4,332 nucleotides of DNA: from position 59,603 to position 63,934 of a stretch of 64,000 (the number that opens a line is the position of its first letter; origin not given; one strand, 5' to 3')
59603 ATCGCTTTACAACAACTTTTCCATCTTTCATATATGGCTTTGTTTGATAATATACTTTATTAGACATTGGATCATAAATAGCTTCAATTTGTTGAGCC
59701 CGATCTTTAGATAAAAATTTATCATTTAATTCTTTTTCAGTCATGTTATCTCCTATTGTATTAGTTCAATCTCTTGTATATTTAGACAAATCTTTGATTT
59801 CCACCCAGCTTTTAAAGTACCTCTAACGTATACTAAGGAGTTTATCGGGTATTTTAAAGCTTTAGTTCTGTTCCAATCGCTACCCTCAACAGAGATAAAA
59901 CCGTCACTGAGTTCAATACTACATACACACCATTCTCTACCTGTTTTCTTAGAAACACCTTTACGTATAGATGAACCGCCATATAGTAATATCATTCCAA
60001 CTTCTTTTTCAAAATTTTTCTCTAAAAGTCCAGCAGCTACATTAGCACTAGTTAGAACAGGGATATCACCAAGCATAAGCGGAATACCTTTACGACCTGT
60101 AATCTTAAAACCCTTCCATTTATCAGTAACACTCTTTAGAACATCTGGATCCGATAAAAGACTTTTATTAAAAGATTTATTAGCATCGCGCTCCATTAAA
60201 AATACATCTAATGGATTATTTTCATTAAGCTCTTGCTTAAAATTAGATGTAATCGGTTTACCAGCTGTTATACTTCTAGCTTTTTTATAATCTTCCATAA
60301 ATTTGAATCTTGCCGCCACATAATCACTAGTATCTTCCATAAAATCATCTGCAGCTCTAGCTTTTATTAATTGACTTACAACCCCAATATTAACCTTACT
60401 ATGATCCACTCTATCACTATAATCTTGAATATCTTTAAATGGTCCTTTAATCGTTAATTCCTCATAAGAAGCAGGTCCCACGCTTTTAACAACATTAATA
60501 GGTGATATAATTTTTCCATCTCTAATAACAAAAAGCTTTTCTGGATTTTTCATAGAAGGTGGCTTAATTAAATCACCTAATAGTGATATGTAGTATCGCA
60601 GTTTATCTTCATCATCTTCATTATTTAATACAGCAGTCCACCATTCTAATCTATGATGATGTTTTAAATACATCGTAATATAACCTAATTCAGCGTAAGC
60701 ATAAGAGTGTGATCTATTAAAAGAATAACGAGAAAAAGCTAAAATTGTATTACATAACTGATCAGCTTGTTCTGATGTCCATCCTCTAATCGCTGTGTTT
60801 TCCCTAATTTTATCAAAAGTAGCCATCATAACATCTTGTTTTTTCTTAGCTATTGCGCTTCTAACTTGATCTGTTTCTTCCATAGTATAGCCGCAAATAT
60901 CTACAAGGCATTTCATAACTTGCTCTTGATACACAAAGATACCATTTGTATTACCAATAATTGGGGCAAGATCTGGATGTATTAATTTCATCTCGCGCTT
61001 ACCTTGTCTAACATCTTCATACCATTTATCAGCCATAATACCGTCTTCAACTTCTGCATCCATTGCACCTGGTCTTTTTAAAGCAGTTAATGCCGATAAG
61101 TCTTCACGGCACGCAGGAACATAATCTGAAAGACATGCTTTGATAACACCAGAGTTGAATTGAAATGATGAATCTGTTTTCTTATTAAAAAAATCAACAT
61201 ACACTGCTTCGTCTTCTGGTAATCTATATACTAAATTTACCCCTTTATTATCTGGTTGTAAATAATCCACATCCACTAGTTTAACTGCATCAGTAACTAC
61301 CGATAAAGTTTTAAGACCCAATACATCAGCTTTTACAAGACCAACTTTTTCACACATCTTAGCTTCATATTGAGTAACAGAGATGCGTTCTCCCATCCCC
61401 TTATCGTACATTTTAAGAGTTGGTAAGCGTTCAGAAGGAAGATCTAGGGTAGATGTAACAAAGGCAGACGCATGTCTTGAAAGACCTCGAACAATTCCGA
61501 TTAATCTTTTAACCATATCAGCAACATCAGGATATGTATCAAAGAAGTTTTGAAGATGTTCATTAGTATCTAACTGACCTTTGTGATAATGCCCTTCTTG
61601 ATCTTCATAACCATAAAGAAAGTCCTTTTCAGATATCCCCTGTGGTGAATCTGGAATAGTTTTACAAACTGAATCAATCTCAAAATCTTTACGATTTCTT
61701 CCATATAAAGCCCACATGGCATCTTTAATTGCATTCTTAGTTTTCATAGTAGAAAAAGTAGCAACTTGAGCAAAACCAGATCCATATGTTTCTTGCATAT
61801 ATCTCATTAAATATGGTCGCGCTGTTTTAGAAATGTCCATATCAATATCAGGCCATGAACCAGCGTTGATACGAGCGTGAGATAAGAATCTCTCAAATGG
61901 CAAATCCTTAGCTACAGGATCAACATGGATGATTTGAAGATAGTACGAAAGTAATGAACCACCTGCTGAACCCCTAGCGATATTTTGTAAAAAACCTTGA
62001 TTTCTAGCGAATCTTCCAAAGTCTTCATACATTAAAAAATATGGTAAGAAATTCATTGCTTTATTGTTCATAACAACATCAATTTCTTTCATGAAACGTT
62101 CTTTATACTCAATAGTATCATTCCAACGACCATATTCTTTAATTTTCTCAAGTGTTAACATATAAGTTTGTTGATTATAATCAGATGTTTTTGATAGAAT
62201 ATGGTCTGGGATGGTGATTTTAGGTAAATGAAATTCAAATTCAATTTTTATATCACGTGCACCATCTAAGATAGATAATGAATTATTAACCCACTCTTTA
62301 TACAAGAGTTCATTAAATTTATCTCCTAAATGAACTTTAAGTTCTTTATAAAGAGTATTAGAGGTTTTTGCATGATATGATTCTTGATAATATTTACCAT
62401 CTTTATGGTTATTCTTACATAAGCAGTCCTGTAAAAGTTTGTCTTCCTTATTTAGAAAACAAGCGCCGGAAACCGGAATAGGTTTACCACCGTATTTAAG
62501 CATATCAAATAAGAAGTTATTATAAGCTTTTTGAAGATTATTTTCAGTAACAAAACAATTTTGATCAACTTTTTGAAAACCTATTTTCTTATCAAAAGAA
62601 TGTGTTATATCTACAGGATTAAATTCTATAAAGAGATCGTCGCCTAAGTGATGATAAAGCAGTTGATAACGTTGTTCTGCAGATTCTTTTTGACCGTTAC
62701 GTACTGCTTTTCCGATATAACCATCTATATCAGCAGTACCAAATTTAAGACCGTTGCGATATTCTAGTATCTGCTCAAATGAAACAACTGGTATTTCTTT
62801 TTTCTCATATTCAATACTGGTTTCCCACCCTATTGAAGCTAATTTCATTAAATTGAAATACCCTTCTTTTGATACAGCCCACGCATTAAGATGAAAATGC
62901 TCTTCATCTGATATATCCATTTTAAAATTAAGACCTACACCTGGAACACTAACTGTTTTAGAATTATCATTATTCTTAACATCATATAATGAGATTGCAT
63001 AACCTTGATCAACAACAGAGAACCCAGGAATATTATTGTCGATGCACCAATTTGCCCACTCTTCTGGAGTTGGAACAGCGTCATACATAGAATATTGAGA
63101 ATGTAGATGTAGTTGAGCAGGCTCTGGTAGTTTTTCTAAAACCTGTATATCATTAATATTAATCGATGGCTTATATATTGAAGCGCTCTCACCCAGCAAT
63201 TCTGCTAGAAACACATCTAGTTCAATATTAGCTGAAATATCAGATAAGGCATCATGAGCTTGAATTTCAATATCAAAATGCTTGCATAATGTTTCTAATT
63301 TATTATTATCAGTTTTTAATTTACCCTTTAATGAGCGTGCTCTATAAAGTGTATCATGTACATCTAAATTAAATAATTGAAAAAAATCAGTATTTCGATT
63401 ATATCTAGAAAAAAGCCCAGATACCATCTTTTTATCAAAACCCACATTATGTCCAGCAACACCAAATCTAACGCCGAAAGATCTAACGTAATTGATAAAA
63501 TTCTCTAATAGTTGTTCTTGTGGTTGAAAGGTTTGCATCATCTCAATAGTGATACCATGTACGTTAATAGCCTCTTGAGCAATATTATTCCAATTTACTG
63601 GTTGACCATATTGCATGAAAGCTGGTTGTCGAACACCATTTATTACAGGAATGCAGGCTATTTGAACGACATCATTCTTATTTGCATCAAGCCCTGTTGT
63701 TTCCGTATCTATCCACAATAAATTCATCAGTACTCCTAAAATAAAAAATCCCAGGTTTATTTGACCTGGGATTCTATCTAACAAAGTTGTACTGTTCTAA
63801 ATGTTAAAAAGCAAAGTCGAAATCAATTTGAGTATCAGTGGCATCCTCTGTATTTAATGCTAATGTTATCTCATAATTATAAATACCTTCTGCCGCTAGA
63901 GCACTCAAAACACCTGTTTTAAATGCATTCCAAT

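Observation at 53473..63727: Mosaic replisome: PolC-type (DnaQ-PolIII-alpha) polymerase embedded in a T4-like recombination/replication gene set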

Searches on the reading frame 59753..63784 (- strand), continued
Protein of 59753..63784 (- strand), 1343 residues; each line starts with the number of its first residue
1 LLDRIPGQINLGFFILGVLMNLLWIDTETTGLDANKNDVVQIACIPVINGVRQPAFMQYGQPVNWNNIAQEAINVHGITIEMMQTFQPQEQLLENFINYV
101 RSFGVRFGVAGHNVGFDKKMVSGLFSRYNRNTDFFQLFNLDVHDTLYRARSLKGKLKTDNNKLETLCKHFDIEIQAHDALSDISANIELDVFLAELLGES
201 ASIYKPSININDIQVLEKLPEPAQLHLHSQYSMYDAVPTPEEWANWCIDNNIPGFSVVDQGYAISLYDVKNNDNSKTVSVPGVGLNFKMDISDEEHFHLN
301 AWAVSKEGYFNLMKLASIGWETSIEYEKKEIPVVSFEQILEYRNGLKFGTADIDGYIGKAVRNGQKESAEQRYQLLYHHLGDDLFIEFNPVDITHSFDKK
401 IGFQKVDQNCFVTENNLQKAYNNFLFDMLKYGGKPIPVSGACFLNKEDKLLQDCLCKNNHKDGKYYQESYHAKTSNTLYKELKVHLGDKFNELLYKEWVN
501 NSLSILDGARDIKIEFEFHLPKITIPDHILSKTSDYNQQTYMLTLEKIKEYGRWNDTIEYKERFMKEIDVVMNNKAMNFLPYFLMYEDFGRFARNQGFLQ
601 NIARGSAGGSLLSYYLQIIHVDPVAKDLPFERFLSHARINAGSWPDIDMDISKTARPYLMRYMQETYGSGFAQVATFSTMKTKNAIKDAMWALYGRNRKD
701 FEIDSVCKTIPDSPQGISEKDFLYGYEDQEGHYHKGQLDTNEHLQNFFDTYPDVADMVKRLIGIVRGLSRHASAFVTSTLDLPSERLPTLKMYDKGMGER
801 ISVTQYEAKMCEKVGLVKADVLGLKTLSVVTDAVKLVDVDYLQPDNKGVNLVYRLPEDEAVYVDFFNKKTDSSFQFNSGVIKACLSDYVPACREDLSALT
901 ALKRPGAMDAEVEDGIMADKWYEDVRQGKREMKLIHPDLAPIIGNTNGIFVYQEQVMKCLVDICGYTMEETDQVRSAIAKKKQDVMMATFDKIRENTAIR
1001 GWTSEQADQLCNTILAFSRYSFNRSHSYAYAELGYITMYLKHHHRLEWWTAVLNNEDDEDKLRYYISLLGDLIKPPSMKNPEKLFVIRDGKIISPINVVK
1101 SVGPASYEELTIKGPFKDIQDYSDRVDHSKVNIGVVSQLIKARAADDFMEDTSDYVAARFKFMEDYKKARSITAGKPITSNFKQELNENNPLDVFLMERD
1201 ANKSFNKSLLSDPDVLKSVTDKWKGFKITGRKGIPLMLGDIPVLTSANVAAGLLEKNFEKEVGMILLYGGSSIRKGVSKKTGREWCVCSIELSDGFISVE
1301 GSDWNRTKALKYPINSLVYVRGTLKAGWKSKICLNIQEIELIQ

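Call 64: find_related_loci(query=A1, collection=viral_contigs, flank=10000)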
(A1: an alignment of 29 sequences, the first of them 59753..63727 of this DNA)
Query A1 (1324 aa) in viral_contigs; peptide patterns used: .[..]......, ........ (x = any residue, [..] = any of these).
553 stretches matched a pattern; 504 encode a relative of the query (tblastn E <= 1e-3); the best 80 are kept; 80 distinct loci.
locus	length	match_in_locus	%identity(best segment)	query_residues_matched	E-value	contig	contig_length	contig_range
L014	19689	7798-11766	56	1-1318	0e+0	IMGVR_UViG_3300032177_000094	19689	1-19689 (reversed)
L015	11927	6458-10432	56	1-1318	0e+0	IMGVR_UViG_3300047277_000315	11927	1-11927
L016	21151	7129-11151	57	3-1324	0e+0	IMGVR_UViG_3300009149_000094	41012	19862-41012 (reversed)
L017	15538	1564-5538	56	1-1318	0e+0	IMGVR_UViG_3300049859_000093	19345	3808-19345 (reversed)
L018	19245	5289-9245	56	1-1317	0e+0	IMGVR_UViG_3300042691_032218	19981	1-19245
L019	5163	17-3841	54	46-1324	0e+0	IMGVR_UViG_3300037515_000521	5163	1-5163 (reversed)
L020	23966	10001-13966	53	1-1324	0e+0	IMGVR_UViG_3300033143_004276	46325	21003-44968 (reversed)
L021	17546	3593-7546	52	1-1321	0e+0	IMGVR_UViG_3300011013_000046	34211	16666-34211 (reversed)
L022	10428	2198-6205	51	1-1321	0e+0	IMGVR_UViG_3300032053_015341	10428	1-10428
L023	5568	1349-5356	51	1-1321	0e+0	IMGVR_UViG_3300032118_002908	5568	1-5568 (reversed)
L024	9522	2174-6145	52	1-1323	0e+0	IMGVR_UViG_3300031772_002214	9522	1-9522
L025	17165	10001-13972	52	1-1323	0e+0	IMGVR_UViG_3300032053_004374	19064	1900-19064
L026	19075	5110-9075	52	1-1323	0e+0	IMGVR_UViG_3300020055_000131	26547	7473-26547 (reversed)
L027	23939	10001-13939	51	1-1324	0e+0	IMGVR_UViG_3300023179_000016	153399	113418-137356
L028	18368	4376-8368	51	2-1323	0e+0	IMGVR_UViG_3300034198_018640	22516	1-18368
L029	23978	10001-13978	50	1-1324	0e+0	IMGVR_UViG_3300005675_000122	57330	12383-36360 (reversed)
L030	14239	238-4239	50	1-1324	0e+0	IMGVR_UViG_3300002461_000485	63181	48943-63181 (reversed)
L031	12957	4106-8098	50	1-1324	0e+0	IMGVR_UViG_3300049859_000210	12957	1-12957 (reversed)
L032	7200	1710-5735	50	1-1324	0e+0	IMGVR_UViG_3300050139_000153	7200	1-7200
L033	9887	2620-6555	50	2-1324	0e+0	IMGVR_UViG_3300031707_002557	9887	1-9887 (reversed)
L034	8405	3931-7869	50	1-1324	0e+0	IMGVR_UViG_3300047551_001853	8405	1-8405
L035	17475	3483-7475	54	1-1324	0e+0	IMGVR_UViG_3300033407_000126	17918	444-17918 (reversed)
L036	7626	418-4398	48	4-1324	0e+0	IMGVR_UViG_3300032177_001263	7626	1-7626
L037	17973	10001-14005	48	1-1324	0e+0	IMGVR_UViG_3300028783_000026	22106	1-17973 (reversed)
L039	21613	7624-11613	50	1-1324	0e+0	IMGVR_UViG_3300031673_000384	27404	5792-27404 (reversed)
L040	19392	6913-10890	50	1-1324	0e+0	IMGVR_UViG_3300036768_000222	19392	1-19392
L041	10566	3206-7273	48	1-1324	0e+0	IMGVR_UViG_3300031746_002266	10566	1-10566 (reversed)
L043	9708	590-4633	47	2-1324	0e+0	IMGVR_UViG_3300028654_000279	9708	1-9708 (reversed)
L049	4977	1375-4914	51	197-1324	0e+0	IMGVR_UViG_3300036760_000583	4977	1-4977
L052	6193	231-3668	53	197-1324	0e+0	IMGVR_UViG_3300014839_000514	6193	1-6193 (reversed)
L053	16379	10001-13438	52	197-1324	0e+0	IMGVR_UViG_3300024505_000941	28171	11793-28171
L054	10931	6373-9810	52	197-1324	0e+0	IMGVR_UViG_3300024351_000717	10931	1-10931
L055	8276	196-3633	52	197-1324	0e+0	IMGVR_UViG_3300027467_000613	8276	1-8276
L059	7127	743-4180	51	197-1324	0e+0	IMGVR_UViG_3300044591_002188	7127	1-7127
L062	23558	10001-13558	50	197-1324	0e+0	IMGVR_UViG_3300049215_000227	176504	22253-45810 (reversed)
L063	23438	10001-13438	52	196-1324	0e+0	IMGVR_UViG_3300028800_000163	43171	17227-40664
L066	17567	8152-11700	50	161-1324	0e+0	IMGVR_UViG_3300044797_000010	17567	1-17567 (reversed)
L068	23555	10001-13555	50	196-1324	0e+0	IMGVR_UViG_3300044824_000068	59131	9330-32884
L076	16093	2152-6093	50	1-1324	0e+0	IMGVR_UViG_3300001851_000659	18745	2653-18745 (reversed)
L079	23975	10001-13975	45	4-1324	0e+0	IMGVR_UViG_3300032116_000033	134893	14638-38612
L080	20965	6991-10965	45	4-1324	0e+0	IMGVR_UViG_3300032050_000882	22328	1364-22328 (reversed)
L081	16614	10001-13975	45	4-1324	0e+0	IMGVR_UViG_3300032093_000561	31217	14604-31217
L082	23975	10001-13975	45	4-1324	0e+0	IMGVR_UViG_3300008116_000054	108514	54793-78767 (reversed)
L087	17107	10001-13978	45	4-1324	0e+0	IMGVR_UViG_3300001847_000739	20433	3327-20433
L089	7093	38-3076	55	313-1324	0e+0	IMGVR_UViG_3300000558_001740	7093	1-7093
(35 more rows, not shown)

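Call 96: find_related_loci(query=A1, collection=genome_contigs, flank=3000)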
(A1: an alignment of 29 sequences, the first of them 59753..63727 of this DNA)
Query A1 (1324 aa) in genome_contigs; peptide patterns used: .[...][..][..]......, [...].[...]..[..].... (x = any residue, [..] = any of these).
118 stretches matched a pattern; 2 encode a relative of the query (tblastn E <= 1e-3); 2 distinct loci.
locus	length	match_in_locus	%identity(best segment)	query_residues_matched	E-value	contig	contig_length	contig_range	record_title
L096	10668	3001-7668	55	1-1317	0e+0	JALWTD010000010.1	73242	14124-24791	MAG: Flavobacteriaceae bacterium isolate M2_metabat2_scaf2bin.147 M2_NODE_205_length_73242_cov_8.750516, whole genome sh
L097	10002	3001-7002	50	1-1324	0e+0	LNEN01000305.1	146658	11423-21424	MAG: Cytophagales bacterium Ga0077538 Ga0077538_1269.1, whole genome shotgun sequence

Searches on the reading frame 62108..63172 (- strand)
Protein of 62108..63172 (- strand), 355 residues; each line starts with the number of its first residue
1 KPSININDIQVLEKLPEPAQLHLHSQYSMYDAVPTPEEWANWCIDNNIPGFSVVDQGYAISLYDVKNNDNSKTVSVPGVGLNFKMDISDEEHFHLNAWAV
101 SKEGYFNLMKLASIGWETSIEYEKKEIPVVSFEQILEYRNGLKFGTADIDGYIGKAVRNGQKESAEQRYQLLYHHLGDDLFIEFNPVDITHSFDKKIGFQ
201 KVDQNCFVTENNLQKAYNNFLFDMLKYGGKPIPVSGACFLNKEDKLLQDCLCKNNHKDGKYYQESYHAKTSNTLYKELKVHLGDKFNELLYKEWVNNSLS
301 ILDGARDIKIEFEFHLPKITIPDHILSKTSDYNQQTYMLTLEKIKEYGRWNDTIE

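Call 41: search_solved_structures(query=window:62108-63172:-, max_evalue=1, show_alignments=3)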
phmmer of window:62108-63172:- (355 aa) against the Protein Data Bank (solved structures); distinct sequences matched with E-value up to 1: 7.
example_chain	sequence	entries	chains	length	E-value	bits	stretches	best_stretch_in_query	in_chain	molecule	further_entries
4jom_A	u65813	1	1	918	7.1e-05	25.6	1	16-184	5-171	DNA polymerase III subunit alpha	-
4gx8_A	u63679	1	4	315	0.00034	23.4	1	17-184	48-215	DNA polymerase III subunit epsilon,DNA polymerase III subunit alpha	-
4gx9_A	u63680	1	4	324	0.00037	23.3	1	16-184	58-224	DNA polymerase III subunit epsilon,DNA polymerase III subunit alpha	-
2hnh_A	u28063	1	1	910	0.0018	21.1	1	18-184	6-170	DNA polymerase III alpha subunit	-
2hqa_A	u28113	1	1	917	0.0018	21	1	18-184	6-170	DNA polymerase III alpha subunit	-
5m1s_A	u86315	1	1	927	0.0018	21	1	18-184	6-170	DNA polymerase III subunit alpha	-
5fku_A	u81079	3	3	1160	0.0025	20.5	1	18-184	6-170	DNA POLYMERASE III SUBUNIT ALPHA | DNA POLYMERASE III ALPHA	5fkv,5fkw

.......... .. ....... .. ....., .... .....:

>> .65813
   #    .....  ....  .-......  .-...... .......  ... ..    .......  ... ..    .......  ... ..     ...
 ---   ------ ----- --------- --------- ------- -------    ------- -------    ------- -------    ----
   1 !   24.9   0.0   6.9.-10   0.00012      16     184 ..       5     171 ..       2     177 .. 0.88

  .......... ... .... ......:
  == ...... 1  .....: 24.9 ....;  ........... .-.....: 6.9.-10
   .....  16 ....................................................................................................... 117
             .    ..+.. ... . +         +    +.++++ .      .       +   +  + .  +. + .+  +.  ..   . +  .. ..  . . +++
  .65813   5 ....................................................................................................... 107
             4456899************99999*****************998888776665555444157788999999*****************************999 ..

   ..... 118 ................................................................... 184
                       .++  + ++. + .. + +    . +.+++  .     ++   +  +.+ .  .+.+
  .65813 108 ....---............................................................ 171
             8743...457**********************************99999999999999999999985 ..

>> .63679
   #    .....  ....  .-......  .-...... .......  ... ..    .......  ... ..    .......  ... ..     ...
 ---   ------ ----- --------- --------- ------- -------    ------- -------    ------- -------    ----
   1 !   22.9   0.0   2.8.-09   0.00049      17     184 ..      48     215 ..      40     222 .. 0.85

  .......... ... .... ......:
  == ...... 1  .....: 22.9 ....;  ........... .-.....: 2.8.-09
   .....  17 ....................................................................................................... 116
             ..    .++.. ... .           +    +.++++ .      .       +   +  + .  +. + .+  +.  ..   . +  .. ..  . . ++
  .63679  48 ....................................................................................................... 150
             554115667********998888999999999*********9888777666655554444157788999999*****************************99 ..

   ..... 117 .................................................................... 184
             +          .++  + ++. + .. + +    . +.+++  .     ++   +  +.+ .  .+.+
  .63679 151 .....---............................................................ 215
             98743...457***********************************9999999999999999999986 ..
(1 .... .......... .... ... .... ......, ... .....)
